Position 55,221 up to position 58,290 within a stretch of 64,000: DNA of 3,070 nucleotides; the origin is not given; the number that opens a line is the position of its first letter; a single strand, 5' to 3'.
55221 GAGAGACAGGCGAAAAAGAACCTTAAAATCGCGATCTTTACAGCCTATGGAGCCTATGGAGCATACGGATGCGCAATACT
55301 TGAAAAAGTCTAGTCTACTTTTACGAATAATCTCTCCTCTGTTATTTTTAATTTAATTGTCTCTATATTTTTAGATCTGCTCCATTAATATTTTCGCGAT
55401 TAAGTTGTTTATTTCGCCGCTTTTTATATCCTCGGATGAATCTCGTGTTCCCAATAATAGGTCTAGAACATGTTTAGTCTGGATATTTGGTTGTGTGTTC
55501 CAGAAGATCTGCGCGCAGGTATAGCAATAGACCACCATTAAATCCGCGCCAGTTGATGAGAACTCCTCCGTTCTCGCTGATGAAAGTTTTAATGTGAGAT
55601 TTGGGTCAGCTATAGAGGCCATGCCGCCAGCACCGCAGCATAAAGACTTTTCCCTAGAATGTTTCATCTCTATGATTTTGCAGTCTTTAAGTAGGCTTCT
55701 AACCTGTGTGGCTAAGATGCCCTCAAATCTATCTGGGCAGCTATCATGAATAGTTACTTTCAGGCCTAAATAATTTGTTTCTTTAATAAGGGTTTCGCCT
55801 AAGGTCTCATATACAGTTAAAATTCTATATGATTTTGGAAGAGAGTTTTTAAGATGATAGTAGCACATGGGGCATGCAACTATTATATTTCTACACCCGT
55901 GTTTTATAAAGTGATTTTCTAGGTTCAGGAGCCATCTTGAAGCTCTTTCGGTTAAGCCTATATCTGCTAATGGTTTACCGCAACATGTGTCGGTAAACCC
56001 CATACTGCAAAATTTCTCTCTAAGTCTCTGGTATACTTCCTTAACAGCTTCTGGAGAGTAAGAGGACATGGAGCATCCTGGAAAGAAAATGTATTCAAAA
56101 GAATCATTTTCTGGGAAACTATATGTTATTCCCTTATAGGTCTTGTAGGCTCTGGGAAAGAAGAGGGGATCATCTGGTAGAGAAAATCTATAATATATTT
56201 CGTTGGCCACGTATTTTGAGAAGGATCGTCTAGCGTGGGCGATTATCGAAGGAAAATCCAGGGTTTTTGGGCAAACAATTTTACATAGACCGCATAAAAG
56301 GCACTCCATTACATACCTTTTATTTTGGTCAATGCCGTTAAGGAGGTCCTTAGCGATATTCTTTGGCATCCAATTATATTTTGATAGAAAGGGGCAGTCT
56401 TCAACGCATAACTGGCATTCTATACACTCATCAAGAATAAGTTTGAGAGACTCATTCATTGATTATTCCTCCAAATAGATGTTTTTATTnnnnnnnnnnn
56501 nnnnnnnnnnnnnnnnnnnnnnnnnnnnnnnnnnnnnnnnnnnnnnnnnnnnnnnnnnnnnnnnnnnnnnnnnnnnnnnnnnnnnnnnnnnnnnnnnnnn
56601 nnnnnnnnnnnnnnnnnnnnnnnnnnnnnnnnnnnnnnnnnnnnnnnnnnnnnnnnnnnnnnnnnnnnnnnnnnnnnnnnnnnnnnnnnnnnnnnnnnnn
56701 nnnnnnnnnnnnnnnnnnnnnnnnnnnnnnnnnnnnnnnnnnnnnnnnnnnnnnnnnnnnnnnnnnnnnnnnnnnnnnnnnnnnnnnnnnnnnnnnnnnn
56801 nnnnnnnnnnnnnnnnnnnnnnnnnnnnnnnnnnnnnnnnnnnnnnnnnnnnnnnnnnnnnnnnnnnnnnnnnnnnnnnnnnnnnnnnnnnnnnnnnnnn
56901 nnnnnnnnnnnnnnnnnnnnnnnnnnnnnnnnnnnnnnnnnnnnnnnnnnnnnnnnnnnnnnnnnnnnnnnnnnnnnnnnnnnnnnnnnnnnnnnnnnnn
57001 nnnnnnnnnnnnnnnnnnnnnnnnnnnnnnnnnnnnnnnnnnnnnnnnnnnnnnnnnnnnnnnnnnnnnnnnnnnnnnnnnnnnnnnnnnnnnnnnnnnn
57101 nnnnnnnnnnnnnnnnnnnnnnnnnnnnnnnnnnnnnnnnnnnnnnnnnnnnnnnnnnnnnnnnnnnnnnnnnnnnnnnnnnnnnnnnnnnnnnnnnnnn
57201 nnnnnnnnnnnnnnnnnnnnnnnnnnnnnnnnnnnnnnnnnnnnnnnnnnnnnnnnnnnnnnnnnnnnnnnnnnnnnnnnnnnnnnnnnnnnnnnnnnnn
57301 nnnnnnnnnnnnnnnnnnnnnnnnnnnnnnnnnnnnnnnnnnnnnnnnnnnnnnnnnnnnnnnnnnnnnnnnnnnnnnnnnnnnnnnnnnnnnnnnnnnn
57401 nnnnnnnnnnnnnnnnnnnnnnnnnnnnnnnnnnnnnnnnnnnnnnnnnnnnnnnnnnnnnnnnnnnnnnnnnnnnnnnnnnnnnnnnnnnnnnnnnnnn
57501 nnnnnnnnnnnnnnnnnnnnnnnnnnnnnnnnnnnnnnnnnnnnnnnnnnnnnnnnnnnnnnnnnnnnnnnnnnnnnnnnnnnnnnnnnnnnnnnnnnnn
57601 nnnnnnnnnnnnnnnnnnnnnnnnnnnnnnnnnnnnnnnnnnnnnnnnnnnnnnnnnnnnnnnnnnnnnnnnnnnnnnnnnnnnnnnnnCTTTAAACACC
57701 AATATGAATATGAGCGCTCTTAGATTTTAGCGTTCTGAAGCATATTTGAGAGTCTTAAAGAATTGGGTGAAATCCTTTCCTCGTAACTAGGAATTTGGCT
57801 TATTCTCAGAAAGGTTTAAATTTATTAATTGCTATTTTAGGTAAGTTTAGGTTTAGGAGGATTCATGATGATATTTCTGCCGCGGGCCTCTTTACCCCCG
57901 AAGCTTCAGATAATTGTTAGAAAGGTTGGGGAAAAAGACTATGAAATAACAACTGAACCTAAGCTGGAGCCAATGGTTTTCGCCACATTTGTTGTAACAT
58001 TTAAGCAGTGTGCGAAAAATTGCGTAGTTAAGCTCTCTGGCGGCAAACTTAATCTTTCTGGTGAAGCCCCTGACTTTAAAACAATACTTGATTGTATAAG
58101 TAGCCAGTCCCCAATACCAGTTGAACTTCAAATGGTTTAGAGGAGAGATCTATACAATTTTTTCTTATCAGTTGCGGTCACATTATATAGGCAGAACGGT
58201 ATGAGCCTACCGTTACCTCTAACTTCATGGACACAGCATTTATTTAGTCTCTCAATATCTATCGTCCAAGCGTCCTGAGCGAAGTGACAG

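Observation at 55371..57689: Tightly linked U32-like protein and HdrD-like CCG Fe-S protein: candidate O2-independent redox (hydroxylase-like) pair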

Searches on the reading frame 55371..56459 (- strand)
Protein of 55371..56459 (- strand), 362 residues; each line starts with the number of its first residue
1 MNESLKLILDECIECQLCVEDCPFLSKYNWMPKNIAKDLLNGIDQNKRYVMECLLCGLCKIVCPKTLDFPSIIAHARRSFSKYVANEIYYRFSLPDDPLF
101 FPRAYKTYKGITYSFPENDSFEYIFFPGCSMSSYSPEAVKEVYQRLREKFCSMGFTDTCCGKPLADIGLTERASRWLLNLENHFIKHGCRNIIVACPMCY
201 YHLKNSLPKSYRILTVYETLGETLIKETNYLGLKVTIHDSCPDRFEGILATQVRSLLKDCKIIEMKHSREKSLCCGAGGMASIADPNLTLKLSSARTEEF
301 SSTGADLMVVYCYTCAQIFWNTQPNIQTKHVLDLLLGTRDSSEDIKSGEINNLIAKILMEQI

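Call 3: search_protein_families(library=pfam, proteins=[window:55371-56459:-], max_evalue=0.01)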
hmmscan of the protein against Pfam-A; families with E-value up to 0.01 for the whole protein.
window:55371-56459:- (362 aa): 8 families
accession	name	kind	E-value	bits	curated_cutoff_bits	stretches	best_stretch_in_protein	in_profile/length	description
PF02754.22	CCG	-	3.7e-18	65.8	20.6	2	235-316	1-81/85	Cysteine-rich domain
PF13534.11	Fer4_17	-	7.9e-12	46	22.2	1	11-68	1-61/61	4Fe-4S dicluster domain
PF13183.11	Fer4_8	-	5.6e-11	43.3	27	1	9-66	2-67/68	4Fe-4S dicluster domain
PF13187.11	Fer4_9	-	6e-06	26.6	27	1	11-66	1-50/52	4Fe-4S dicluster domain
PF14697.11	Fer4_21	-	0.00017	22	35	1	4-24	33-53/59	4Fe-4S dicluster domain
PF13237.11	Fer4_10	-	0.00023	21.4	25.5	1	8-64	5-53/53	4Fe-4S dicluster domain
PF12838.12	Fer4_7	-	0.0004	21.2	27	1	12-65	2-50/52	4Fe-4S dicluster domain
PF00037.32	Fer4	-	0.00077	19.6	21.1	1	8-24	4-20/24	4Fe-4S binding domain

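Call 4: search_protein_families(library=ncbifam, proteins=[window:55371-56459:-], max_evalue=0.01)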
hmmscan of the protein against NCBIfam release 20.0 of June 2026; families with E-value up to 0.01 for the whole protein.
window:55371-56459:- (362 aa): 30 families (the best 25 are shown)
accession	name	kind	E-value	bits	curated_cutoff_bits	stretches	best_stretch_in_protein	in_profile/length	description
NF045663.1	diclust_near_Sec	equivalog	7.9e-58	196.2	530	1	13-342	307-639/759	pyridine nucleotide-disulfide oxidoreductase/dicluster-binding protein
NF045670.1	quin_L_LdhH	equivalog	3e-24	85.3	800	1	119-335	465-705/706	L-lactate dehydrogenase (quinone) large subunit LdhH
NF004898.0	PRK06259.1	equivalog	7e-24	84.3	385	1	9-317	133-461/488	fumarate reductase (CoM/CoB) subunit TfrB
NF008369.0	PRK11168.1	equivalog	3.4e-14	52.6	278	2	123-335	169-395/401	anaerobic glycerol-3-phosphate dehydrogenase subunit C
NF045724.1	ferredox_TmcB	equivalog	8e-10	37.9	735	1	215-316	295-401/430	electron transfer complex ferredoxin TmcB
NF008434.0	PRK11274.1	equivalog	8.6e-09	34.8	333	1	232-335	302-403/409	glycolate oxidase subunit GlcF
NF045711.1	sulf_resp_HmcF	equivalog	1.9e-06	26.9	750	1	224-317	326-423/457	sulfate respiration complex iron-sulfur protein HmcF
NF045796.1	DsrK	equivalog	2e-06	26.7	400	1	234-316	323-410/453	sulfate reduction electron transfer complex DsrMKJOP subunit DsrK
NF041837.1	rnfC_Methano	equivalog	3.7e-06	26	650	1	3-82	351-428/438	Rnf electron transport complex subunit RnfC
TIGR03379.1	glycerol3P_GlpC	equivalog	3.8e-06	25.9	279.9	0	124-335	165-392/397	anaerobic glycerol-3-phosphate dehydrogenase subunit GlpC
TIGR01945.1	rnfC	subfamily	4e-06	25.6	245.95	1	10-76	363-427/435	RnfABCDGE type electron transport complex subunit C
TIGR03288.1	CoB_CoM_SS_B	equivalog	1.3e-05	24.7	345.15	1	217-330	126-248/290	CoB--CoM heterodisulfide reductase subunit B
TIGR02512.1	FeFe_hydrog_A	subfamily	3.1e-05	23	405.95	1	9-65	6-64/375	[FeFe] hydrogenase, group A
TIGR01971.1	NuoI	subfamily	4e-05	23.2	113.05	1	9-66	41-96/121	NADH-quinone oxidoreductase, chain I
NF041779.1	hetero_SS_HdrC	equivalog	0.00013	21.5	350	1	6-75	27-97/198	ferredoxin:CoB-CoM heterodisulfide reductase subunit HdrC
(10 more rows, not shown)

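Call 37: find_homologous_proteins(query=window:55371-56459:-, max_evalue=1e-10)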
Query window:55371-56459:- (362 aa): 52 proteins with E <= 1e-10 among 2813 candidates.
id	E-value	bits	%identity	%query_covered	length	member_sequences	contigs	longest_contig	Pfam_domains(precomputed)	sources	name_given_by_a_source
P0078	7.8e-218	741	87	100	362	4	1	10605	PF13534.12,PF02754.22,PF13183.12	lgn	-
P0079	1.6e-201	687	88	92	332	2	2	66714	PF02754.22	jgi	-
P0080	1.8e-192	658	77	100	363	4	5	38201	PF00037.33,PF13534.12,PF02754.22,PF13183.12,PF13187.12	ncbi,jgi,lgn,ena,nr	ncbi:MAG: (Fe-S)-binding protein [Candidatus Bathyarchaeia archaeon]|nr:(Fe-S)-binding protein [Cand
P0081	1.2e-191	655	74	100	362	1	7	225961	PF12838.13,PF13534.12,PF02754.22,PF13183.12,PF13187.12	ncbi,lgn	ncbi:MAG: (Fe-S)-binding protein [Candidatus Bathyarchaeia archaeon]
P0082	2.8e-167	575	67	100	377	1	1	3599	PF13534.12,PF02754.22,PF13183.12,PF13187.12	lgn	-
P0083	1.0e-137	477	55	99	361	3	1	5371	PF13534.12,PF02754.22,PF13183.12,PF13187.12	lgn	-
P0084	2.0e-137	476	55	99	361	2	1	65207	PF13534.12,PF02754.22,PF13183.12,PF13187.12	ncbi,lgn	ncbi:MAG: (Fe-S)-binding protein [Candidatus Bathyarchaeia archaeon]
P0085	2.6e-135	469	56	98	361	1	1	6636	PF13534.12,PF02754.22,PF13183.12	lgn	-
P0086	6.6e-134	465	55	99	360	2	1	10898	PF13534.12,PF02754.22,PF13183.12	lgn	-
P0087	3.4e-133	463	54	100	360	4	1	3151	PF13534.12,PF02754.22,PF13183.12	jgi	jgi:Fe-S oxidoreductase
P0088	7.8e-132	458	53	99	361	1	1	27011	PF13534.12,PF02754.22,PF13183.12,PF13187.12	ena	-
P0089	3.4e-129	449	50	99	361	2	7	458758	PF13534.12,PF02754.22,PF13183.12,PF13187.12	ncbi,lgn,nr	ncbi:MAG: (Fe-S)-binding protein [Candidatus Bathyarchaeia archaeon]|nr:(Fe-S)-binding protein [Cand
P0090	1.0e-126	441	53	97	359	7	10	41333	PF13534.12,PF02754.22,PF13183.12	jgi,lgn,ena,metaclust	jgi:Fe-S oxidoreductase|metaclust:\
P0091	1.3e-126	441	53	98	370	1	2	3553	PF13534.12,PF02754.22,PF13183.12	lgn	-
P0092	1.0e-102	362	45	99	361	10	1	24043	PF13534.12,PF02754.22,PF13183.12,PF13187.12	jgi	-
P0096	4.9e-94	334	43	99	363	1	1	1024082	PF13534.12,PF02754.22,PF13183.12,PF13187.12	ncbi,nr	ncbi:MAG: (Fe-S)-binding protein [Candidatus Nezhaarchaeota archaeon]|nr:(Fe-S)-binding protein [Can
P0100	1.9e-83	299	39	99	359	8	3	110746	PF13534.12,PF02754.22,PF13183.12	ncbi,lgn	ncbi:MAG: (Fe-S)-binding protein [Candidatus Nezhaarchaeales archaeon]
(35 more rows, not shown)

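Call 38: find_encoding_contigs(protein=P0096, flank=7000, max_places=1)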
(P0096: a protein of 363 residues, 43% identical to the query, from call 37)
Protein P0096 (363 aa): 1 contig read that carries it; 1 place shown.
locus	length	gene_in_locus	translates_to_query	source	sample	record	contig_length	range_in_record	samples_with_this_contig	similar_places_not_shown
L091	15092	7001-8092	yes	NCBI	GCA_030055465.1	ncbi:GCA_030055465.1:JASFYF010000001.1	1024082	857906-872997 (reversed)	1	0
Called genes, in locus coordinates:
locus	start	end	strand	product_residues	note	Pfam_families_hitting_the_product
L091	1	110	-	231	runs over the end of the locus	PF12654:DUF3786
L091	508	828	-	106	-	PF21473:OB_Ssb-like, PF01336:tRNA_anti-codon (weak)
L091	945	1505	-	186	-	PF01944:SpoIIM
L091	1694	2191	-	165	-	-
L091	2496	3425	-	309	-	PF02517:Rce1-like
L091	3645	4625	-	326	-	PF08461:WHD_RNase_R, PF01995:NRD1_2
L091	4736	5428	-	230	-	PF01558:POR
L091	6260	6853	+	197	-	PF04250:DUF429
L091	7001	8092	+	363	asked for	PF13183:Fer4_8, PF13187:Fer4_9 (weak), PF13534:Fer4_17, PF02754:CCG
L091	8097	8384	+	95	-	PF01868:RNase_P-MRP_p29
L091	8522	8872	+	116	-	PF00366:Ribosomal_S17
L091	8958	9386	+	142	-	PF00238:Ribosomal_L14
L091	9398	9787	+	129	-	PF16906:Ribosomal_L26, PF00467:KOW (weak)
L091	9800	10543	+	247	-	PF08071:RS4NT, PF01479:S4 (faint), PF00900:Ribosomal_S4e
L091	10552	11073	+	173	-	PF00281:Ribosomal_L5, PF00673:Ribosomal_L5_C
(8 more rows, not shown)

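Call 39: find_encoding_contigs(protein=P0089, flank=7000, max_places=2)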
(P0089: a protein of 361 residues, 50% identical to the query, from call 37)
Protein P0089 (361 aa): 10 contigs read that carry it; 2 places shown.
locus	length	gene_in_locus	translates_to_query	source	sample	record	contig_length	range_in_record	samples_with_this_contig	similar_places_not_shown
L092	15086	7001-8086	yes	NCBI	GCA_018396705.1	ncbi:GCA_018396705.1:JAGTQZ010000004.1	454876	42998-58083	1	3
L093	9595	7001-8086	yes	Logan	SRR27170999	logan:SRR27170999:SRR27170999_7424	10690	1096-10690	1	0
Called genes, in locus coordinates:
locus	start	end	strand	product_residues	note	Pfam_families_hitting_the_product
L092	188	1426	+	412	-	PF00180:Iso_dh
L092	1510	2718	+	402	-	PF00330:Aconitase, PF28406:AcnX_3rd (weak)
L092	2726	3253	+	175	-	PF00694:Aconitase_C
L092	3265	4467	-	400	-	PF00682:HMGL-like, PF22617:HCS_D2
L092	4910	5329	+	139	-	PF00571:CBS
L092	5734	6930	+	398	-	PF01136:Peptidase_U32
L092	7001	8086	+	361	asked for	PF13183:Fer4_8, PF13187:Fer4_9 (weak), PF13534:Fer4_17, PF02754:CCG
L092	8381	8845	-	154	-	PF13237:Fer4_10 (weak), PF13247:Fer4_11, PF14697:Fer4_21, PF12838:Fer4_7 (weak), PF13187:Fer4_9 (weak), PF25160:LdpA_Fe-S-bd, PF00037:Fer4, PF12837:Fer4_6, +1 more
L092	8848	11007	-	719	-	PF04879:Molybdop_Fe4S4, PF00384:Molybdopterin, PF01568:Molydop_binding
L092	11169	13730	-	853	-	PF04879:Molybdop_Fe4S4, PF00384:Molybdopterin, PF01568:Molydop_binding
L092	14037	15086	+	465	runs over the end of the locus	PF23545:Zn_ribbon_HMPTM, PF04055:Radical_SAM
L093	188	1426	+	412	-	PF00180:Iso_dh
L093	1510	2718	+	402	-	PF00330:Aconitase, PF28406:AcnX_3rd (weak)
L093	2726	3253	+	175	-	PF00694:Aconitase_C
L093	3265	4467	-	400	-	PF00682:HMGL-like, PF22617:HCS_D2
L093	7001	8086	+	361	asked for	PF13183:Fer4_8, PF13187:Fer4_9 (weak), PF13534:Fer4_17, PF02754:CCG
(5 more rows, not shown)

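Call 40: find_encoding_contigs(protein=P0100, flank=7000, max_places=1)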
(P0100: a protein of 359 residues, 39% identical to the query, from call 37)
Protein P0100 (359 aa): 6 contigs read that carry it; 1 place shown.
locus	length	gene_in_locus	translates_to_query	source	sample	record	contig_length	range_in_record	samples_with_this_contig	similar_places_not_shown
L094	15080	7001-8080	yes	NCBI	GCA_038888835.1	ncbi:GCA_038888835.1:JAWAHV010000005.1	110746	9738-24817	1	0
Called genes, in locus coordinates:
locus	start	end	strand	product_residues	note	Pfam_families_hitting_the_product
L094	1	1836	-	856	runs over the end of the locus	PF04879:Molybdop_Fe4S4, PF00384:Molybdopterin, PF01568:Molydop_binding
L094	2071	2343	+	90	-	-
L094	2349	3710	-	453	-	PF23545:Zn_ribbon_HMPTM, PF04055:Radical_SAM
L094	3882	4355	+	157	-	PF01135:PCMT (weak), PF08123:DOT1 (weak), PF02353:CMAS (weak), PF13847:Methyltransf_31, PF02390:Methyltransf_4 (weak), PF08241:Methyltransf_11, PF08242:Methyltransf_12 (weak), PF13649:Methyltransf_25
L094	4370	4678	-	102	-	-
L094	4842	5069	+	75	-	-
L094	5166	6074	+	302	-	PF01656:CbiA, PF10609:ParA, PF13614:AAA_31 (weak), PF00037:Fer4 (weak), PF12837:Fer4_6 (weak), PF12838:Fer4_7, PF13237:Fer4_10 (weak), PF14697:Fer4_21, +8 more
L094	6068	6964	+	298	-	PF00142:Fer4_NifH (weak), PF01656:CbiA, PF02374:ArsA_ATPase (weak), PF06564:CBP_BcsQ (weak), PF10609:ParA, PF13614:AAA_31, PF12837:Fer4_6, PF14697:Fer4_21, +10 more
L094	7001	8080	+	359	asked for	PF13183:Fer4_8, PF13534:Fer4_17, PF02754:CCG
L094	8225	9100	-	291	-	PF12838:Fer4_7 (weak), PF13247:Fer4_11, PF14697:Fer4_21 (weak), PF13187:Fer4_9 (weak), PF25160:LdpA_Fe-S-bd (weak), PF00037:Fer4, PF12837:Fer4_6, PF13620:CarboxypepD_reg, +6 more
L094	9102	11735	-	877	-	PF21423:AhtL-like_1st (weak), PF00384:Molybdopterin, PF01568:Molydop_binding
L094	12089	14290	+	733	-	PF04879:Molybdop_Fe4S4, PF00384:Molybdopterin, PF01568:Molydop_binding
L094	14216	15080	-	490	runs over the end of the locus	PF00890:FAD_binding_2, PF01134:GIDA (weak), PF01266:DAO (faint), PF03486:HI0933_like (weak), PF07992:Pyr_redox_2 (weak), PF12831:FAD_oxidored, PF00890:FAD_binding_2, PF02910:Succ_DH_flav_C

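Call 41: find_encoding_contigs(protein=P0092, flank=7000, max_places=1)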
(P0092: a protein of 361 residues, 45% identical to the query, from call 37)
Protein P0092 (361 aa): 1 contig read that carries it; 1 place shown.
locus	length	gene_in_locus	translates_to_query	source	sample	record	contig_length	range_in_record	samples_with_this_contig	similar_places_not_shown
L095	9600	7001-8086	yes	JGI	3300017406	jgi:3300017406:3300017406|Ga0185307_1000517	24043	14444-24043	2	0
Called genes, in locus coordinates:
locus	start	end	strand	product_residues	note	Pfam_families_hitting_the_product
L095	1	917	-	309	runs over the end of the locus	PF08271:Zn_Ribbon_TF, PF00382:TFIIB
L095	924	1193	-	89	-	PF04410:Gar1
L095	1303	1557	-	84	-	PF01922:SRP19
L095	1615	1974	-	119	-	PF01201:Ribosomal_S8e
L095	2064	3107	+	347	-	PF00586:AIRS, PF02769:AIRS_C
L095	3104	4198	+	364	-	PF01321:Creatinase_N, PF00557:Peptidase_M24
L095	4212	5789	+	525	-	PF18490:tRNA_bind_4, PF00587:tRNA-synt_2b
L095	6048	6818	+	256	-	PF00149:Metallophos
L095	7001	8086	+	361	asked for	PF13183:Fer4_8, PF13187:Fer4_9 (weak), PF13534:Fer4_17, PF02754:CCG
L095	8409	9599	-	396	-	?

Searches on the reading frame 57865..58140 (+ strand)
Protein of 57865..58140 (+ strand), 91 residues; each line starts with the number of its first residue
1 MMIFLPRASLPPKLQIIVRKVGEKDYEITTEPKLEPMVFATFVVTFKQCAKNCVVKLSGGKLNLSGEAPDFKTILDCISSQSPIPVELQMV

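Call 11: search_protein_families(library=pfam, proteins=[window:57865-58140:+], max_evalue=0.01)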
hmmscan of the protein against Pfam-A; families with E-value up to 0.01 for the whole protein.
window:57865-58140:+ (91 aa): 0 families

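Call 51: search_protein_families(library=pfam, alignment_id=A3, max_evalue=10)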
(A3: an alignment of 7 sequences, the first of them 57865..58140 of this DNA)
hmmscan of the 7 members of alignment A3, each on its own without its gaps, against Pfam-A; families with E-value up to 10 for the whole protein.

A. member 1, window:57865-58140:+ (91 aa): 0 families

B. families by the number of members that match (of 7 scanned): 1 family
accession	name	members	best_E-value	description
PF04160.17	Borrelia_orfX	2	0.042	Orf-X protein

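Call 52: search_solved_structures(query=A3, max_evalue=10, show_alignments=2)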
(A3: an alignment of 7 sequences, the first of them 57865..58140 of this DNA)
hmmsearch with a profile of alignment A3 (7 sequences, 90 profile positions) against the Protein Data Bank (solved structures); distinct sequences matched with E-value up to 10: 0.

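Call 89: predict_structure(protein=window:57865-58140:+)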
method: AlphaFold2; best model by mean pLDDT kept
length: 91 residues; sequences in the alignment: 1
mean_pLDDT: 75.1   pTM: 0.58
mean pLDDT of the five models: 75.1, 62.5, 53.9, 46.0, 36.2
residues with pLDDT >= 90: 0; 70-90: 74; 50-70: 7; < 50: 10
segments of 3 or more residues with pLDDT < 50: 1-7, 9-11
pLDDT, mean of each block of 10 residues (from residue 1): 46 75 82 78 84 76 77 83 75 77
secondary structure, 60 per line:
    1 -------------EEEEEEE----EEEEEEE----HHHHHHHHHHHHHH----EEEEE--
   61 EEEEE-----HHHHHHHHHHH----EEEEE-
elements in order: E14-20 E25-31 H36-49 E54-58 E61-65 H71-81 E86-90

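Call 92: fold_search(model_id=the predicted structure, library=pdb)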
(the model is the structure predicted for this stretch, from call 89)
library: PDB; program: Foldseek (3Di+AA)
matches with E <= 10: 1380; with E <= 0.001: 0
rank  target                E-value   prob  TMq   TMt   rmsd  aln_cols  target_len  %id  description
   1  5zcy                  2.1e-03  1.00  0.54  0.58   3.6        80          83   15  Crystal structure of archaeal translation initiation factor 1 at 1.5 Angstroms resolution (released 2018-05-02)
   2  4mo0                  2.2e-03  1.00  0.54  0.60   3.6        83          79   17  Crystal structure of aIF1 from Methanocaldococcus jannaschii (released 2014-09-17)
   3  5jbh_1                3.5e-03  1.00  0.53  0.58   3.8        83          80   16  Cryo-EM structure of a full archaeal ribosomal translation initiation complex in the P-IN conformation (released 2016-12-07)
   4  1s12_C                4.3e-03  0.98  0.40  0.40   5.9        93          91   14  Crystal structure of TM1457 (released 2004-12-07)
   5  1s12_A                5.2e-03  0.98  0.41  0.40   5.9        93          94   14  Crystal structure of TM1457 (released 2004-12-07)
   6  2g0j_A                5.5e-03  0.95  0.38  0.33   6.6       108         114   17  Crystal structure of SMU.848 from Streptococcus mutans (released 2006-08-08)
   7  5jb3_1                7.2e-03  0.99  0.46  0.49   4.8        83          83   17  Cryo-EM structure of a full archaeal ribosomal translation initiation complex in the P-REMOTE conformation (released 2016-11-30)
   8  9bln_W                8.2e-03  1.00  0.54  0.57   3.7        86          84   13  The structure of human Pdcd4 bound to the 40S-eIF4A-eIF3-eIF1 complex (released 2024-09-04)
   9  2g0j_C                1.6e-02  0.84  0.35  0.30   7.1       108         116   15  Crystal structure of SMU.848 from Streptococcus mutans (released 2006-08-08)
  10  2g0i_B                2.2e-02  0.63  0.34  0.30   6.9       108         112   16  Crystal structure of SMU.848 from Streptococcus mutans (released 2006-08-08)
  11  2g0j_D                2.5e-02  0.57  0.31  0.27   7.2       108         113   14  Crystal structure of SMU.848 from Streptococcus mutans (released 2006-08-08)
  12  1d1r_MODEL_1_A        2.8e-02  0.95  0.47  0.50   4.2        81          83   15  NMR SOLUTION STRUCTURE OF THE PRODUCT OF THE E. COLI YCIH GENE. (released 1999-10-06)
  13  5gvx                  3.0e-02  0.80  0.40  0.12  16.4        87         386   16  Structural insight into dephosphorylation by Trehalose 6-phosphate Phosphatase (OtsB2) from Mycobacterium Tuberculosis (released 2017-09-27)
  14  2if1_MODEL_1_A        3.2e-02  0.96  0.52  0.41   4.8        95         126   15  HUMAN TRANSLATION INITIATION FACTOR EIF1, NMR, 29 STRUCTURES (released 1999-05-18)
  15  3khx_A                3.6e-02  0.93  0.47  0.14   4.4        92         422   14  Crystal structure of Staphylococcus aureus metallopeptidase (Sapep/DapE) in the apo-form (released 2010-07-07)
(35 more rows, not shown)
